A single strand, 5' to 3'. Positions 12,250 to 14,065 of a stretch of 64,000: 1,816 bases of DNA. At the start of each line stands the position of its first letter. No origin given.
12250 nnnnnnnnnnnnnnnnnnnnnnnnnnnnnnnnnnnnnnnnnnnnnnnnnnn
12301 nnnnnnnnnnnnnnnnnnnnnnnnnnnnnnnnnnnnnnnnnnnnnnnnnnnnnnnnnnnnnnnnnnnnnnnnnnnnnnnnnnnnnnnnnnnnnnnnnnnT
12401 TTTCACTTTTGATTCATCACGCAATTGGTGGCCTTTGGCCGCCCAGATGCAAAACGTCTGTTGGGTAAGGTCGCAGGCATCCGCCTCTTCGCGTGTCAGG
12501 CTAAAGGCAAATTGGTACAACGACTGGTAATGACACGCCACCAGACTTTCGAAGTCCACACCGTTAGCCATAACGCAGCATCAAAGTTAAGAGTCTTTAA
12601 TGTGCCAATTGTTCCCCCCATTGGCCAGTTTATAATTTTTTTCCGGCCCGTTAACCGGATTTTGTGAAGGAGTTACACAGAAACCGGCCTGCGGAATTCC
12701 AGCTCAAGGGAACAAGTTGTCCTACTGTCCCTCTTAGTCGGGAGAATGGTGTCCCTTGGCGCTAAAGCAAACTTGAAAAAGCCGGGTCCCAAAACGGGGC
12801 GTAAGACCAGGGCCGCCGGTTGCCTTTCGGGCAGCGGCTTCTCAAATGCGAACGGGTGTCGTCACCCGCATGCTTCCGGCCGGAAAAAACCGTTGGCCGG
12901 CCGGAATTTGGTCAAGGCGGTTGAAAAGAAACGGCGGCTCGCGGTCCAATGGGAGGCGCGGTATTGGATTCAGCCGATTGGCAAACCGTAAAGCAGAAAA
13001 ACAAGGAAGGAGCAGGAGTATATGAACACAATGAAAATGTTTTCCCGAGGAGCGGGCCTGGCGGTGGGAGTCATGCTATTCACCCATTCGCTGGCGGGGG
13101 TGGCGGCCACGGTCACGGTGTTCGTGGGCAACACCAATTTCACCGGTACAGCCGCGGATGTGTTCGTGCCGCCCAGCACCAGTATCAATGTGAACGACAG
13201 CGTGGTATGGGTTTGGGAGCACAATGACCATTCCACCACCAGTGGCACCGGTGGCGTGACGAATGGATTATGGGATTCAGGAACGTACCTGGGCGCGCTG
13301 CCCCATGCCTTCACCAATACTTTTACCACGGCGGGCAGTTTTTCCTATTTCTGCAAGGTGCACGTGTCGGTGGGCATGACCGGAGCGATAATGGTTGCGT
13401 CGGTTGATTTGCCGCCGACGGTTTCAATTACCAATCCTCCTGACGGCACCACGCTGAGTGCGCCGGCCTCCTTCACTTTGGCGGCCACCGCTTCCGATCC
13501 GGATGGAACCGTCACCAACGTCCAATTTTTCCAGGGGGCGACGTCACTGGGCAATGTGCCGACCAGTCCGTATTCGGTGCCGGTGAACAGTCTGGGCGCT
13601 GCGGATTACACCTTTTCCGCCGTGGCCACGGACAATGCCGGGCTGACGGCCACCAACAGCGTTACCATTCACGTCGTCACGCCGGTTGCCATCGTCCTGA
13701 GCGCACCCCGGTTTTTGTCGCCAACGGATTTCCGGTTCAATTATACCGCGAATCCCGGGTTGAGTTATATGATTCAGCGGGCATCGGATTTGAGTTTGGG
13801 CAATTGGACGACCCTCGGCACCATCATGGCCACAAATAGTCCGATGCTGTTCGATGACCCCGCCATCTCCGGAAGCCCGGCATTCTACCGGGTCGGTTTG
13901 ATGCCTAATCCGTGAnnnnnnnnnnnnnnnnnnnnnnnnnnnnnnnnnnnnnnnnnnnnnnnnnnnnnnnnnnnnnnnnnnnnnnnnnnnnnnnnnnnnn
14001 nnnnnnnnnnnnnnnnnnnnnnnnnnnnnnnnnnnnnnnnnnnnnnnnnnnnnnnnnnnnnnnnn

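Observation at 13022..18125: Cupredoxin / SCO1 / eight-motif multihaem lipoprotein / haem-porin fusion operon: candidate atypical outer-membrane electron conduit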

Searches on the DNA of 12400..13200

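Call 91: search_rna_families(source=window, start=12400, end=13200, threshold=evalue, max_evalue=1)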
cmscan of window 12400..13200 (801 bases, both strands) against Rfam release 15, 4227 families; matches with E-value up to 1: 0.
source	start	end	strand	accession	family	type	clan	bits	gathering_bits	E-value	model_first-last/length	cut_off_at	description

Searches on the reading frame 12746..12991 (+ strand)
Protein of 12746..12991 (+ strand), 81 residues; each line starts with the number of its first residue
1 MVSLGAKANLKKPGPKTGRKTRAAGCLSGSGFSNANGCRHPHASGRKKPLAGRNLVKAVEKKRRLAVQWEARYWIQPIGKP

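Call 60: search_protein_families(library=pfam, proteins=[window:12746-12991:+], max_evalue=0.001)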
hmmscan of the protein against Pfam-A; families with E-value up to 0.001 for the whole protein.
window:12746-12991:+ (81 aa): 0 families

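Call 64: search_protein_families(library=ncbifam, proteins=[window:12746-12991:+], max_evalue=0.01)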
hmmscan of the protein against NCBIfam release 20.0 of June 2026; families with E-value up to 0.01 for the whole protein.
window:12746-12991:+ (81 aa): 0 families

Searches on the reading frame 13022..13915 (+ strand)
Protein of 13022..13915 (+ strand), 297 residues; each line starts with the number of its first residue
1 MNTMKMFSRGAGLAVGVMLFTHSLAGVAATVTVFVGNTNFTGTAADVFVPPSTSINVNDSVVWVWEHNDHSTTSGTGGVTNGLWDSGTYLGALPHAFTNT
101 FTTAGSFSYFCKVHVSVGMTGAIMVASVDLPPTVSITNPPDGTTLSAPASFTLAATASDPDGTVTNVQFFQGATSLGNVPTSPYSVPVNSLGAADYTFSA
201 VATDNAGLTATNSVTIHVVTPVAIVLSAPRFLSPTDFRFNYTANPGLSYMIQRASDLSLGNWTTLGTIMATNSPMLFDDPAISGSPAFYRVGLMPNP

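Call 3: search_protein_families(library=pfam, proteins=[window:13022-13915:+], max_evalue=0.1)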
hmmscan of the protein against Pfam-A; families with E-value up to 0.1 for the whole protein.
window:13022-13915:+ (297 aa): 4 families
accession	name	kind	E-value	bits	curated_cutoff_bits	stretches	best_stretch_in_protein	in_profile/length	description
PF17957.7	Big_7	-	1e-11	45.7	24.1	1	132-198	1-68/70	Bacterial Ig domain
PF00127.26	Copper-bind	-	4.1e-06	27.6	21.2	1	47-125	13-98/99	Copper binding proteins, plastocyanin/azurin family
PF22352.2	K319L-like_PKD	-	0.00016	22.1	27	1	147-218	9-84/84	K319L-like, PKD domain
PF17963.7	Big_9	-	0.055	14.8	23.6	1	145-216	15-88/89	Bacterial Ig domain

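Call 4: search_protein_families(library=ncbifam, proteins=[window:13022-13915:+], max_evalue=0.1)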
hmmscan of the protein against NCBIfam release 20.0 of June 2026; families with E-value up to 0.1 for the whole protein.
window:13022-13915:+ (297 aa): 3 families
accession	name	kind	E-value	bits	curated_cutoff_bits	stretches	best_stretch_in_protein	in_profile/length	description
TIGR02656.1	cyanin_plasto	equivalog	3e-07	30.8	87.85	1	43-125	9-98/99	plastocyanin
TIGR03102.1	halo_cynanin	subfamily_domain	8.4e-07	29.1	93.8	1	30-125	23-114/115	halocyanin domain-containing protein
TIGR02375.1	pseudoazurin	equivalog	0.00095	18.9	109.85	1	44-128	8-89/116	pseudoazurin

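Call 57: find_homologous_proteins(query=window:13022-13915:+, max_evalue=0.001)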
Query window:13022-13915:+ (297 aa): 804 proteins with E <= 0.001 among 8000 candidates; the best 120 are listed.
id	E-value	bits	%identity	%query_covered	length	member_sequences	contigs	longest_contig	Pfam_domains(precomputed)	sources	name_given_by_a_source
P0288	3.5e-169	579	90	100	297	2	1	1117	PF00127.27,PF17957.8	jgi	jgi:plastocyanin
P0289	5.9e-154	529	72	90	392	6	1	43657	PF00127.27,PF17957.8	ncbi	-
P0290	6.8e-146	503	81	100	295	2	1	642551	PF00127.27,PF17957.8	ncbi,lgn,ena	-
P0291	1.5e-145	502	67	90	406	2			PF00127.27,PF17957.8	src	-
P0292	3.6e-141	487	77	100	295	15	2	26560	PF00127.27,PF17957.8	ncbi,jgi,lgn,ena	-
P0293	4.0e-141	487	78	100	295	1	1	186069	PF00127.27,PF17957.8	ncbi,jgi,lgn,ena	jgi:plastocyanin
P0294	3.2e-139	481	78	100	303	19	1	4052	PF00127.27,PF17957.8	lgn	-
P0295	8.4e-139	480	77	100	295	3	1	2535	PF00127.27,PF17957.8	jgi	jgi:plastocyanin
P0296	1.0e-138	479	77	100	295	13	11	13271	PF00127.27,PF17957.8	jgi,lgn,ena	jgi:plastocyanin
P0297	3.6e-136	471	79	96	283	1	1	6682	PF00127.27,PF17957.8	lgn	-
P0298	7.3e-136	470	75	100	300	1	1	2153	PF17957.8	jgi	jgi:plastocyanin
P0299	2.2e-134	465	72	100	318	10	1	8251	PF17957.8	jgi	-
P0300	1.6e-132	459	72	100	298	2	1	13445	PF17957.8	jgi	-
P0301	1.7e-131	456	75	100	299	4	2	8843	PF17957.8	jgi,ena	jgi:plastocyanin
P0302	1.8e-130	452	73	100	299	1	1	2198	PF17957.8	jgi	jgi:plastocyanin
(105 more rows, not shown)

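Call 65: predict_structure(alignment_id=A2)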
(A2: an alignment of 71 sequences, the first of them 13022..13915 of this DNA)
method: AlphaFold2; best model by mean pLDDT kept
length: 297 residues; sequences in the alignment: 71
mean_pLDDT: 86.5   pTM: 0.60
mean pLDDT of the five models: 86.5, 86.1, 86.0, 84.9, 82.6
residues with pLDDT >= 90: 187; 70-90: 79; 50-70: 5; < 50: 26
segments of 3 or more residues with pLDDT < 50: 1-26
pLDDT, mean of each block of 10 residues (from residue 1): 42 42 56 86 83 91 93 94 92 90 93 94 88 95 92 95 93 97 96 97 91 95 89 87 91 90 91 90 78 85
secondary structure, 60 per line:
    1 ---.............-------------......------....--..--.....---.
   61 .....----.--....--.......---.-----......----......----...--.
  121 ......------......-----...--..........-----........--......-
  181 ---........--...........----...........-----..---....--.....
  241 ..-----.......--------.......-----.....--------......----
elements in order: H4-16 E30-35 H42-45 E52-56 E60-65 E73-76 E79-85 E95-100 E105-110 E120-126 E133-138 E144-146 E149-158 E164-171 E174-179 E184-191 E194-204 E209-219 E230-233 E236-242 E248-254 E263-269 E275-279 E288-293

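Call 67: fold_search(model_id=the predicted structure, library=pdb)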
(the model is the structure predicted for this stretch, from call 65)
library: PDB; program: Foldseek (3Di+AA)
matches with E <= 10: 1939; with E <= 0.001: 407
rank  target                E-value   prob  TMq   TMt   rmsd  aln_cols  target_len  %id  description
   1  3pdd                  1.8e-09  1.00  0.30  0.45  10.4       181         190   17  Structures of Clostridium thermocellum CbhA fibronectin(III)-like modules (released 2011-11-23)
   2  9kvu                  8.4e-09  1.00  0.30  0.91   1.1        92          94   39  Structure of B1 domain in the bifunctional enzyme CelAly (released 2026-03-18)
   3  5i99                  7.3e-08  1.00  0.30  0.24  12.8       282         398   11  Crystal structure of mouse CNTN3 Ig5-Fn2 domains (released 2016-08-31)
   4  4pbx                  2.5e-07  1.00  0.25  0.15  12.9       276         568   10  Crystal structure of the six N-terminal domains of human receptor protein tyrosine phosphatase sigma (released 2014-11-12)
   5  5xwu_A                4.0e-07  1.00  0.25  0.25  18.1       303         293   10  Crystal structure of PTPdelta Ig1-Ig3 in complex with SALM2 LRR-Ig (released 2018-06-06)
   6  4y61_A                4.2e-07  1.00  0.26  0.22  15.2       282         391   16  Crystal structure of the complex between Slitrk2 LRR1 and PTP delta Ig1-Fn1 (released 2015-06-03)
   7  5xwt_A                4.6e-07  1.00  0.25  0.20  16.2       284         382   14  Crystal structure of PTPdelta Ig1-Fn1 in complex with SALM5 LRR-Ig (released 2018-06-06)
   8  2plt                  6.0e-07  1.00  0.28  0.80   3.2       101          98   26  STRUCTURE DETERMINATION OF PLASTOCYANIN FROM A CRYSTAL SPECIMEN WITH HEMIHEDRAL TWINNING FRACTION OF ONE-HALF (released 1993-10-31)
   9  5xwu_C                6.0e-07  1.00  0.26  0.26  18.5       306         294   10  Crystal structure of PTPdelta Ig1-Ig3 in complex with SALM2 LRR-Ig (released 2018-06-06)
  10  6u6t_A                7.0e-07  1.00  0.29  0.31  11.8       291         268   10  Neuronal growth regulator 1 (NEGR1) (released 2020-08-12)
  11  1byp                  7.7e-07  1.00  0.27  0.76   3.4       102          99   20  E43K,D44K DOUBLE MUTANT PLASTOCYANIN FROM SILENE (released 1999-10-19)
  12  9ba4_A                8.2e-07  1.00  0.27  0.10  14.3       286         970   12  Full-length cross-linked Contactin 2 (CNTN2) (released 2024-07-17)
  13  6dld_D                8.6e-07  1.00  0.31  0.34   9.7       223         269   10  Crystal structure of IgLON5/NEGR1 heterodimer (released 2019-04-10)
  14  5xwt_C                8.6e-07  1.00  0.25  0.21  15.1       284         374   13  Crystal structure of PTPdelta Ig1-Fn1 in complex with SALM5 LRR-Ig (released 2018-06-06)
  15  1pcs                  9.5e-07  1.00  0.29  0.82   2.9       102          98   28  THE 2.15 A CRYSTAL STRUCTURE OF A TRIPLE MUTANT PLASTOCYANIN FROM THE CYANOBACTERIUM SYNECHOCYSTIS SP. PCC 6803 (released 1997-12-17)
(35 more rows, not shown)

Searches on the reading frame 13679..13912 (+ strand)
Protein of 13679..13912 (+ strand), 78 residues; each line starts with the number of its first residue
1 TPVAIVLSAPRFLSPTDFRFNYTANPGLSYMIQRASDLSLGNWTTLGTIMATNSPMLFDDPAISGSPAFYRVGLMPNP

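Call 73: find_homologous_proteins(query=window:13679-13912:+, max_evalue=0.001)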
Query seq(78 aa): no candidate shares three 5-residue words with the query. No homologue found.
